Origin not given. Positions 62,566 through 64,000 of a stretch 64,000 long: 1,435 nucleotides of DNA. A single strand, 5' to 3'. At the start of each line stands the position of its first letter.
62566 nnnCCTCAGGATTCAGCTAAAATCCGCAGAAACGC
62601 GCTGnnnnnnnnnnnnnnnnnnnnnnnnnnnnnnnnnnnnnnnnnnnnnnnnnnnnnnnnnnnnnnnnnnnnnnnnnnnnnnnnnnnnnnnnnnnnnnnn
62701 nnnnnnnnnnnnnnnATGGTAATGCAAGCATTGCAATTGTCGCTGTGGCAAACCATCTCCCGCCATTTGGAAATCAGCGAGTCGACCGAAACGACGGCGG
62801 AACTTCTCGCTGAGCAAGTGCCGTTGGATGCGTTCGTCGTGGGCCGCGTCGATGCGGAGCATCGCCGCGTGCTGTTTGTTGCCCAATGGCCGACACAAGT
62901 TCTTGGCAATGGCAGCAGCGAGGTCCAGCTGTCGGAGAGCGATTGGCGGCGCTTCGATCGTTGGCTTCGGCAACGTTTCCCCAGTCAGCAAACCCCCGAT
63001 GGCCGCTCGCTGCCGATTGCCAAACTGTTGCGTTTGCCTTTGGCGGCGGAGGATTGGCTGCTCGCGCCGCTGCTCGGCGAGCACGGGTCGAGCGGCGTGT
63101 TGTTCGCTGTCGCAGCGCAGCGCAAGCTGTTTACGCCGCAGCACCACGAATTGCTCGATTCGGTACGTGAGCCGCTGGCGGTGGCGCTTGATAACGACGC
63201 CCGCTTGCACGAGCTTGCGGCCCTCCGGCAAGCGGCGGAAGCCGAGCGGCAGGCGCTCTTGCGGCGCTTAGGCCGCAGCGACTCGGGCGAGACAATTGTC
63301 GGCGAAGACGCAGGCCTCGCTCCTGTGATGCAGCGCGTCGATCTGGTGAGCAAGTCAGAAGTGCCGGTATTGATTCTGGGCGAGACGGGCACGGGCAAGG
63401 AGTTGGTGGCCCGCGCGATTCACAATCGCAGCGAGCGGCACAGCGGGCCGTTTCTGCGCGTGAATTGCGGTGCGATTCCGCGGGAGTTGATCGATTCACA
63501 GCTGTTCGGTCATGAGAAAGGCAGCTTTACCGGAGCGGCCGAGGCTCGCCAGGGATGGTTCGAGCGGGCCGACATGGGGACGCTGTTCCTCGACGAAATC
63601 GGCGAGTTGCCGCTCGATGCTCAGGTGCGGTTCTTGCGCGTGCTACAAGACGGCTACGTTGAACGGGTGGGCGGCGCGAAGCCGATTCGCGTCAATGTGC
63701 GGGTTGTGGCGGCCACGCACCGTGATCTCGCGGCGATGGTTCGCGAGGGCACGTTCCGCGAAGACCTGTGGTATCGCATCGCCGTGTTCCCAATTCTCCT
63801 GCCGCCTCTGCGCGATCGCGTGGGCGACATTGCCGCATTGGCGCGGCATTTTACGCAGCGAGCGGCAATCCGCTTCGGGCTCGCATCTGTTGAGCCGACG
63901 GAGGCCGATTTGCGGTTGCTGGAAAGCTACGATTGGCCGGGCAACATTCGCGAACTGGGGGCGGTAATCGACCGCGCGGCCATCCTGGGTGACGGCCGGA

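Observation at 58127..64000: Sulfate uptake operon sbp-cysTWA-yezD apparently under sigma-54 control, divergent from a GAF-domain enhancer-binding protein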

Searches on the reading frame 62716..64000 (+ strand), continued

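Call 36: find_encoding_contigs(protein=P0010, flank=7000, max_places=2)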
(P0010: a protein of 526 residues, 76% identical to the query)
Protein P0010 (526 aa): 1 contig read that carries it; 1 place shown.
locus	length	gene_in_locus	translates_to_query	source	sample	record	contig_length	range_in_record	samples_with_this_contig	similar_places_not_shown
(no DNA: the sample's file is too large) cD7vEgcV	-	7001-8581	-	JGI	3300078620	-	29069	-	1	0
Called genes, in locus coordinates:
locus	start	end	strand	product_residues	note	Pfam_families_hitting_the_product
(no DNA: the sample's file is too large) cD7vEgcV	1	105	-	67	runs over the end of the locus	PF05532:CsbD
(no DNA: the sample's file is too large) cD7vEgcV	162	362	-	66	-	-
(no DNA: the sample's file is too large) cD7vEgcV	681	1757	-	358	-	PF07963:N_methyl, PF07596:SBP_bac_10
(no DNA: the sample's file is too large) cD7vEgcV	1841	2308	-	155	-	-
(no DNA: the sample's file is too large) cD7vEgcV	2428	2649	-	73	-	PF10055:DUF2292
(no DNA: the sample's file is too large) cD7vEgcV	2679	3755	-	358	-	PF00005:ABC_tran, PF13304:AAA_21 (faint), PF08402:TOBE_2 (faint), PF17850:CysA_C_terminal, PF12857:TOBE_3, PF03459:TOBE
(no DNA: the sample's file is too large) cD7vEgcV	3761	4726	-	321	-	PF00528:BPD_transp_1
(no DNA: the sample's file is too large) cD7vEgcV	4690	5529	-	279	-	PF00528:BPD_transp_1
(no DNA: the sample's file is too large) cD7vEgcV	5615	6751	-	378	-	PF01547:SBP_bac_1, PF13416:SBP_bac_8, PF13531:SBP_bac_11, PF13343:SBP_bac_6 (faint)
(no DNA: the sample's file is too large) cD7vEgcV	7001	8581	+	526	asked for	PF00158:Sigma54_activat, PF14532:Sigma54_activ_2, PF25601:AAA_lid_14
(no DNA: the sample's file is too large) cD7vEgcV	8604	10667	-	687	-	PF13183:Fer4_8, PF13237:Fer4_10 (faint), PF13534:Fer4_17 (faint)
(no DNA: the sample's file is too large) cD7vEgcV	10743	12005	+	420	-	PF00291:PALP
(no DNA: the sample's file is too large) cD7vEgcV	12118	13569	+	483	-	PF00291:PALP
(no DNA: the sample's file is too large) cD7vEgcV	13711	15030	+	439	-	PF01979:Amidohydro_1, PF07969:Amidohydro_3 (weak)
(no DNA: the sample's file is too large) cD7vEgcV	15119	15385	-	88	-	PF00696:AA_kinase (weak)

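Call 37: find_encoding_contigs(protein=P0014, flank=7000, max_places=2)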
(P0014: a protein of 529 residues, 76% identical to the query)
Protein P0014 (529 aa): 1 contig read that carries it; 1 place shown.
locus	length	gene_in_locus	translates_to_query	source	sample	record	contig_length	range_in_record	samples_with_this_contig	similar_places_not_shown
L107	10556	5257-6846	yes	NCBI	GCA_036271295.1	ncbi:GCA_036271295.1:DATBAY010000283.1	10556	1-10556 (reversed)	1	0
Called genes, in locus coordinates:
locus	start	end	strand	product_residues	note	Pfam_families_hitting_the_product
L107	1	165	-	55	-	?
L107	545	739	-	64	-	PF10055:DUF2292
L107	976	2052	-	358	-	PF02463:SMC_N (weak), PF00005:ABC_tran, PF13304:AAA_21 (faint), PF08402:TOBE_2 (faint), PF17850:CysA_C_terminal, PF12857:TOBE_3, PF03459:TOBE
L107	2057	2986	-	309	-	PF00528:BPD_transp_1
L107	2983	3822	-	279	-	PF00528:BPD_transp_1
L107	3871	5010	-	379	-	PF01547:SBP_bac_1, PF13531:SBP_bac_11, PF13416:SBP_bac_8, PF13343:SBP_bac_6 (weak)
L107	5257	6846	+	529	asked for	PF13185:GAF_2 (faint), PF00158:Sigma54_activat, PF14532:Sigma54_activ_2, PF25601:AAA_lid_14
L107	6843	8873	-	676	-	PF13187:Fer4_9 (faint), PF13534:Fer4_17 (faint), PF13183:Fer4_8 (weak), PF13237:Fer4_10 (faint)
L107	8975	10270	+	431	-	PF00291:PALP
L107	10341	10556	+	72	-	?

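Call 38: find_encoding_contigs(protein=P0019, flank=7000, max_places=2)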
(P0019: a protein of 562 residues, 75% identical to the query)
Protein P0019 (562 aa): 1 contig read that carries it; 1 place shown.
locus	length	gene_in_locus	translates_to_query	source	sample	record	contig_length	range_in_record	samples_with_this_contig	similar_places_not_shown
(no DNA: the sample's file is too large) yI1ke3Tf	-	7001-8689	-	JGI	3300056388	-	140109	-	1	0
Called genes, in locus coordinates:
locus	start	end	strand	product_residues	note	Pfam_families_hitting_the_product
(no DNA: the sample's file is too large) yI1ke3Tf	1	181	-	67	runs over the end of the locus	PF05532:CsbD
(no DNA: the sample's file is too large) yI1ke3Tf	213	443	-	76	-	-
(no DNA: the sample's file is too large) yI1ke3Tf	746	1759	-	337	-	PF07963:N_methyl, PF07596:SBP_bac_10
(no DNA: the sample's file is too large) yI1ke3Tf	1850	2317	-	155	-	-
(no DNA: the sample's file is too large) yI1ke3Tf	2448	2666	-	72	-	PF10055:DUF2292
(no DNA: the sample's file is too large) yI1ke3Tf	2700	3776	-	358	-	PF00005:ABC_tran, PF13304:AAA_21 (faint), PF08402:TOBE_2 (faint), PF17850:CysA_C_terminal, PF12857:TOBE_3, PF03459:TOBE (weak)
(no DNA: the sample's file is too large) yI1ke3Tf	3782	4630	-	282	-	PF00528:BPD_transp_1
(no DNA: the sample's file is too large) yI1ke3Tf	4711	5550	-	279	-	PF00528:BPD_transp_1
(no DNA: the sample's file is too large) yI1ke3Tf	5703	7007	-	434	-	PF01547:SBP_bac_1, PF13531:SBP_bac_11, PF13416:SBP_bac_8, PF13343:SBP_bac_6 (weak)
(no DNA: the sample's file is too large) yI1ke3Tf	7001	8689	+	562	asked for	PF00158:Sigma54_activat, PF14532:Sigma54_activ_2, PF25601:AAA_lid_14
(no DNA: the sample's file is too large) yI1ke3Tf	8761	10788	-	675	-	PF13187:Fer4_9 (faint), PF13237:Fer4_10 (faint), PF13534:Fer4_17 (faint), PF13183:Fer4_8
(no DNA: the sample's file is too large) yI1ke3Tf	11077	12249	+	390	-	PF00291:PALP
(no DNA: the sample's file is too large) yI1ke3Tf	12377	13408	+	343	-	PF02729:OTCace_N, PF00185:OTCace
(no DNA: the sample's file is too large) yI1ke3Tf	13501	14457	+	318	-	PF00696:AA_kinase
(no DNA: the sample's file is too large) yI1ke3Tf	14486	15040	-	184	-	-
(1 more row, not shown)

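Call 39: find_encoding_contigs(protein=P0046, flank=7000, max_places=2)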
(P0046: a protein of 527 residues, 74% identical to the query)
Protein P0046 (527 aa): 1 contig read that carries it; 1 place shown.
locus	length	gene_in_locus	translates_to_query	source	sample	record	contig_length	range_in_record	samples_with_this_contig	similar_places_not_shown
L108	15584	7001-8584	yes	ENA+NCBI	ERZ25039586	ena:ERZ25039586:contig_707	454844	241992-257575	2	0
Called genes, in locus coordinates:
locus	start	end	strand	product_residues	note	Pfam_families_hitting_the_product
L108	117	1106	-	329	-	PF07963:N_methyl, PF07596:SBP_bac_10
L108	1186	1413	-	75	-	-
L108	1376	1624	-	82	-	-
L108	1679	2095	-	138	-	PF04972:BON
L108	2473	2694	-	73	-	PF10055:DUF2292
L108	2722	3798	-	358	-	PF00005:ABC_tran, PF13304:AAA_21 (faint), PF08402:TOBE_2 (faint), PF17850:CysA_C_terminal, PF12857:TOBE_3, PF03459:TOBE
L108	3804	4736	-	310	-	PF00528:BPD_transp_1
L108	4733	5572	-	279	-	PF00528:BPD_transp_1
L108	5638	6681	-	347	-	PF01547:SBP_bac_1, PF13531:SBP_bac_11, PF13416:SBP_bac_8, PF13343:SBP_bac_6 (weak)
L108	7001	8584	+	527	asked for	PF00158:Sigma54_activat, PF14532:Sigma54_activ_2, PF25601:AAA_lid_14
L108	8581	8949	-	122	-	PF18480:DUF5615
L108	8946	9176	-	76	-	PF04255:DUF433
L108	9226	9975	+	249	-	-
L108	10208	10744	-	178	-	-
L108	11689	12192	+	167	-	PF00291:PALP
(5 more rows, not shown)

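Call 49: search_protein_families(library=ncbifam, proteins=[L107:6843-8873:-, L107:8975-10270:+], max_evalue=0.00001)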
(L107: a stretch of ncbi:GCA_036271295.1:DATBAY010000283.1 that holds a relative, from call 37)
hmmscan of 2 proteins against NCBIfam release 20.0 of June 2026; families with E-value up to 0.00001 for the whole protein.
L107:6843-8873:- (676 aa): 1 family
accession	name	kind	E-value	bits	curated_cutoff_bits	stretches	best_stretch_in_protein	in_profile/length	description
TIGR03315.1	Se_ygfK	equivalog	8.4e-115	384.3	835.3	2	8-416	8-404/1012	putative selenate reductase subunit YgfK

L107:8975-10270:+ (431 aa): 38 families (the best 25 are shown)
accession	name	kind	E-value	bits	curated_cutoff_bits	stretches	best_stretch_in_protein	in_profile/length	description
NF006050.0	PRK08197.1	equivalog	1.1e-83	281.3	303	1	7-397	3-386/406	threonine synthase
NF004170.0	PRK05638.1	equivalog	1.3e-67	228.3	421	1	15-397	4-360/442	threonine synthase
TIGR00260.1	thrC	equivalog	1.7e-57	195.1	167.1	1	73-396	2-339/340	threonine synthase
NF004996.0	PRK06381.1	equivalog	3.9e-46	157.5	266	1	93-391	14-317/319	threonine synthase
NF005035.0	PRK06450.1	equivalog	6.8e-44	150.1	301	1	110-395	65-337/338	threonine synthase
NF006205.0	PRK08329.1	equivalog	1.3e-42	146.1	358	1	14-395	3-346/347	threonine synthase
NF006094.0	PRK08246.1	subfamily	2.1e-28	99.7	331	1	95-393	24-304/310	serine/threonine dehydratase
TIGR01127.1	ilvA_1Cterm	equivalog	5.5e-27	94.7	378.75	1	99-391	5-284/380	threonine ammonia-lyase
NF006390.0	PRK08639.1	equivalog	9e-25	87.5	421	1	95-391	26-313/418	threonine ammonia-lyase IlvA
NF006389.0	PRK08638.1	equivalog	2.8e-23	82.4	453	1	95-390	28-312/333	bifunctional threonine ammonia-lyase/L-serine ammonia-lyase TdcB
NF004771.0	PRK06110.1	equivalog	1.5e-22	80.1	317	1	101-393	28-307/323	threonine dehydratase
NF005600.0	PRK07334.1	equivalog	6.7e-22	77.6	496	1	95-390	29-309/408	threonine ammonia-lyase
TIGR01124.1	ilvA_2Cterm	equivalog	9.2e-22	77.3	411.3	1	95-390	18-303/499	threonine ammonia-lyase, biosynthetic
NF005292.0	PRK06815.1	equivalog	1.1e-21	77.3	371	1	95-392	22-307/320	threonine/serine dehydratase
TIGR03844.1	cysteate_syn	equivalog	2.1e-21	76.2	324.9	1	35-399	3-386/398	cysteate synthase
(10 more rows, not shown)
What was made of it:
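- Tried and rejected: Genes downstream of the activator in relatives, a YgfK-like Fe-S protein and a threonine-synthase-like PALP enzyme (call 49).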

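Call 76: search_protein_families(library=pfam, proteins=[P0001], max_evalue=0.01)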
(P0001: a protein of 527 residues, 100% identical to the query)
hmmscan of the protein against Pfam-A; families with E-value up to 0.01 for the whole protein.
P0001 (527 aa): 9 families
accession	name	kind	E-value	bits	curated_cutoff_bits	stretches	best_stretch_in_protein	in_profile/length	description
PF00158.32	Sigma54_activat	-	4.3e-69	231.9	20.2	1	194-360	1-167/168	Sigma-54 interaction domain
PF14532.12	Sigma54_activ_2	-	3.6e-21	76.3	25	1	204-365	10-138/138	Sigma-54 interaction domain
PF25601.1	AAA_lid_14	-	3.2e-16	59.4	27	1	366-432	1-67/87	AAA+ ATPase lid domain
PF07728.20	AAA_5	-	0.00012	22.5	22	1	217-336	1-123/139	AAA domain (dynein-related subfamily)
PF00004.35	AAA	-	0.00067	20.5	21.2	1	218-336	1-110/131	ATPase family associated with various cellular activities (AAA)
PF13191.12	AAA_16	-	0.00073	20.5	32.6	1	216-311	25-121/167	AAA ATPase domain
PF13492.12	GAF_3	-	0.00074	20.4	27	1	24-160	6-129/129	GAF domain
PF07724.20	AAA_2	-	0.0014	19.2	27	1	215-324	3-112/166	AAA domain (Cdc48 subfamily)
PF02954.25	HTH_8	-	0.0024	18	22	1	475-511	9-42/42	Bacterial regulatory protein, Fis family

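Call 83: find_encoding_contigs(protein=P0004, flank=3000, max_places=3)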
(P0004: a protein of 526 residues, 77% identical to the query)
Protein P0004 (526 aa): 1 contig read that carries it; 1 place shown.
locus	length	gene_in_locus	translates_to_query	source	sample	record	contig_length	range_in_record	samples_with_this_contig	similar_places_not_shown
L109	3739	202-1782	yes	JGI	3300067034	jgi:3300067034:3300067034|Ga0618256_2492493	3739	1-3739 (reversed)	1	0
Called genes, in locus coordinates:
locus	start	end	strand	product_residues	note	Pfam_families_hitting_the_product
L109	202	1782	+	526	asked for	PF00158:Sigma54_activat, PF14532:Sigma54_activ_2, PF25601:AAA_lid_14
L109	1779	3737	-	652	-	?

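Call 84: find_encoding_contigs(protein=P0008, flank=3000, max_places=3)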
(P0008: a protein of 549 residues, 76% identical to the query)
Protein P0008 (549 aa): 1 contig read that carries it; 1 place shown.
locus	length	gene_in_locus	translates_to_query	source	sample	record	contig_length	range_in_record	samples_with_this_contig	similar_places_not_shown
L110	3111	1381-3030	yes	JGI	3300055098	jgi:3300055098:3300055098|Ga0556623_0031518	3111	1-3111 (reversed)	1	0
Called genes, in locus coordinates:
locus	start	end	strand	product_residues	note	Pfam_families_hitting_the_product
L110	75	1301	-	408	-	PF01547:SBP_bac_1, PF13531:SBP_bac_11, PF13416:SBP_bac_8, PF13343:SBP_bac_6 (weak)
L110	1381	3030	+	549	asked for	PF13185:GAF_2 (faint), PF00158:Sigma54_activat, PF14532:Sigma54_activ_2, PF25601:AAA_lid_14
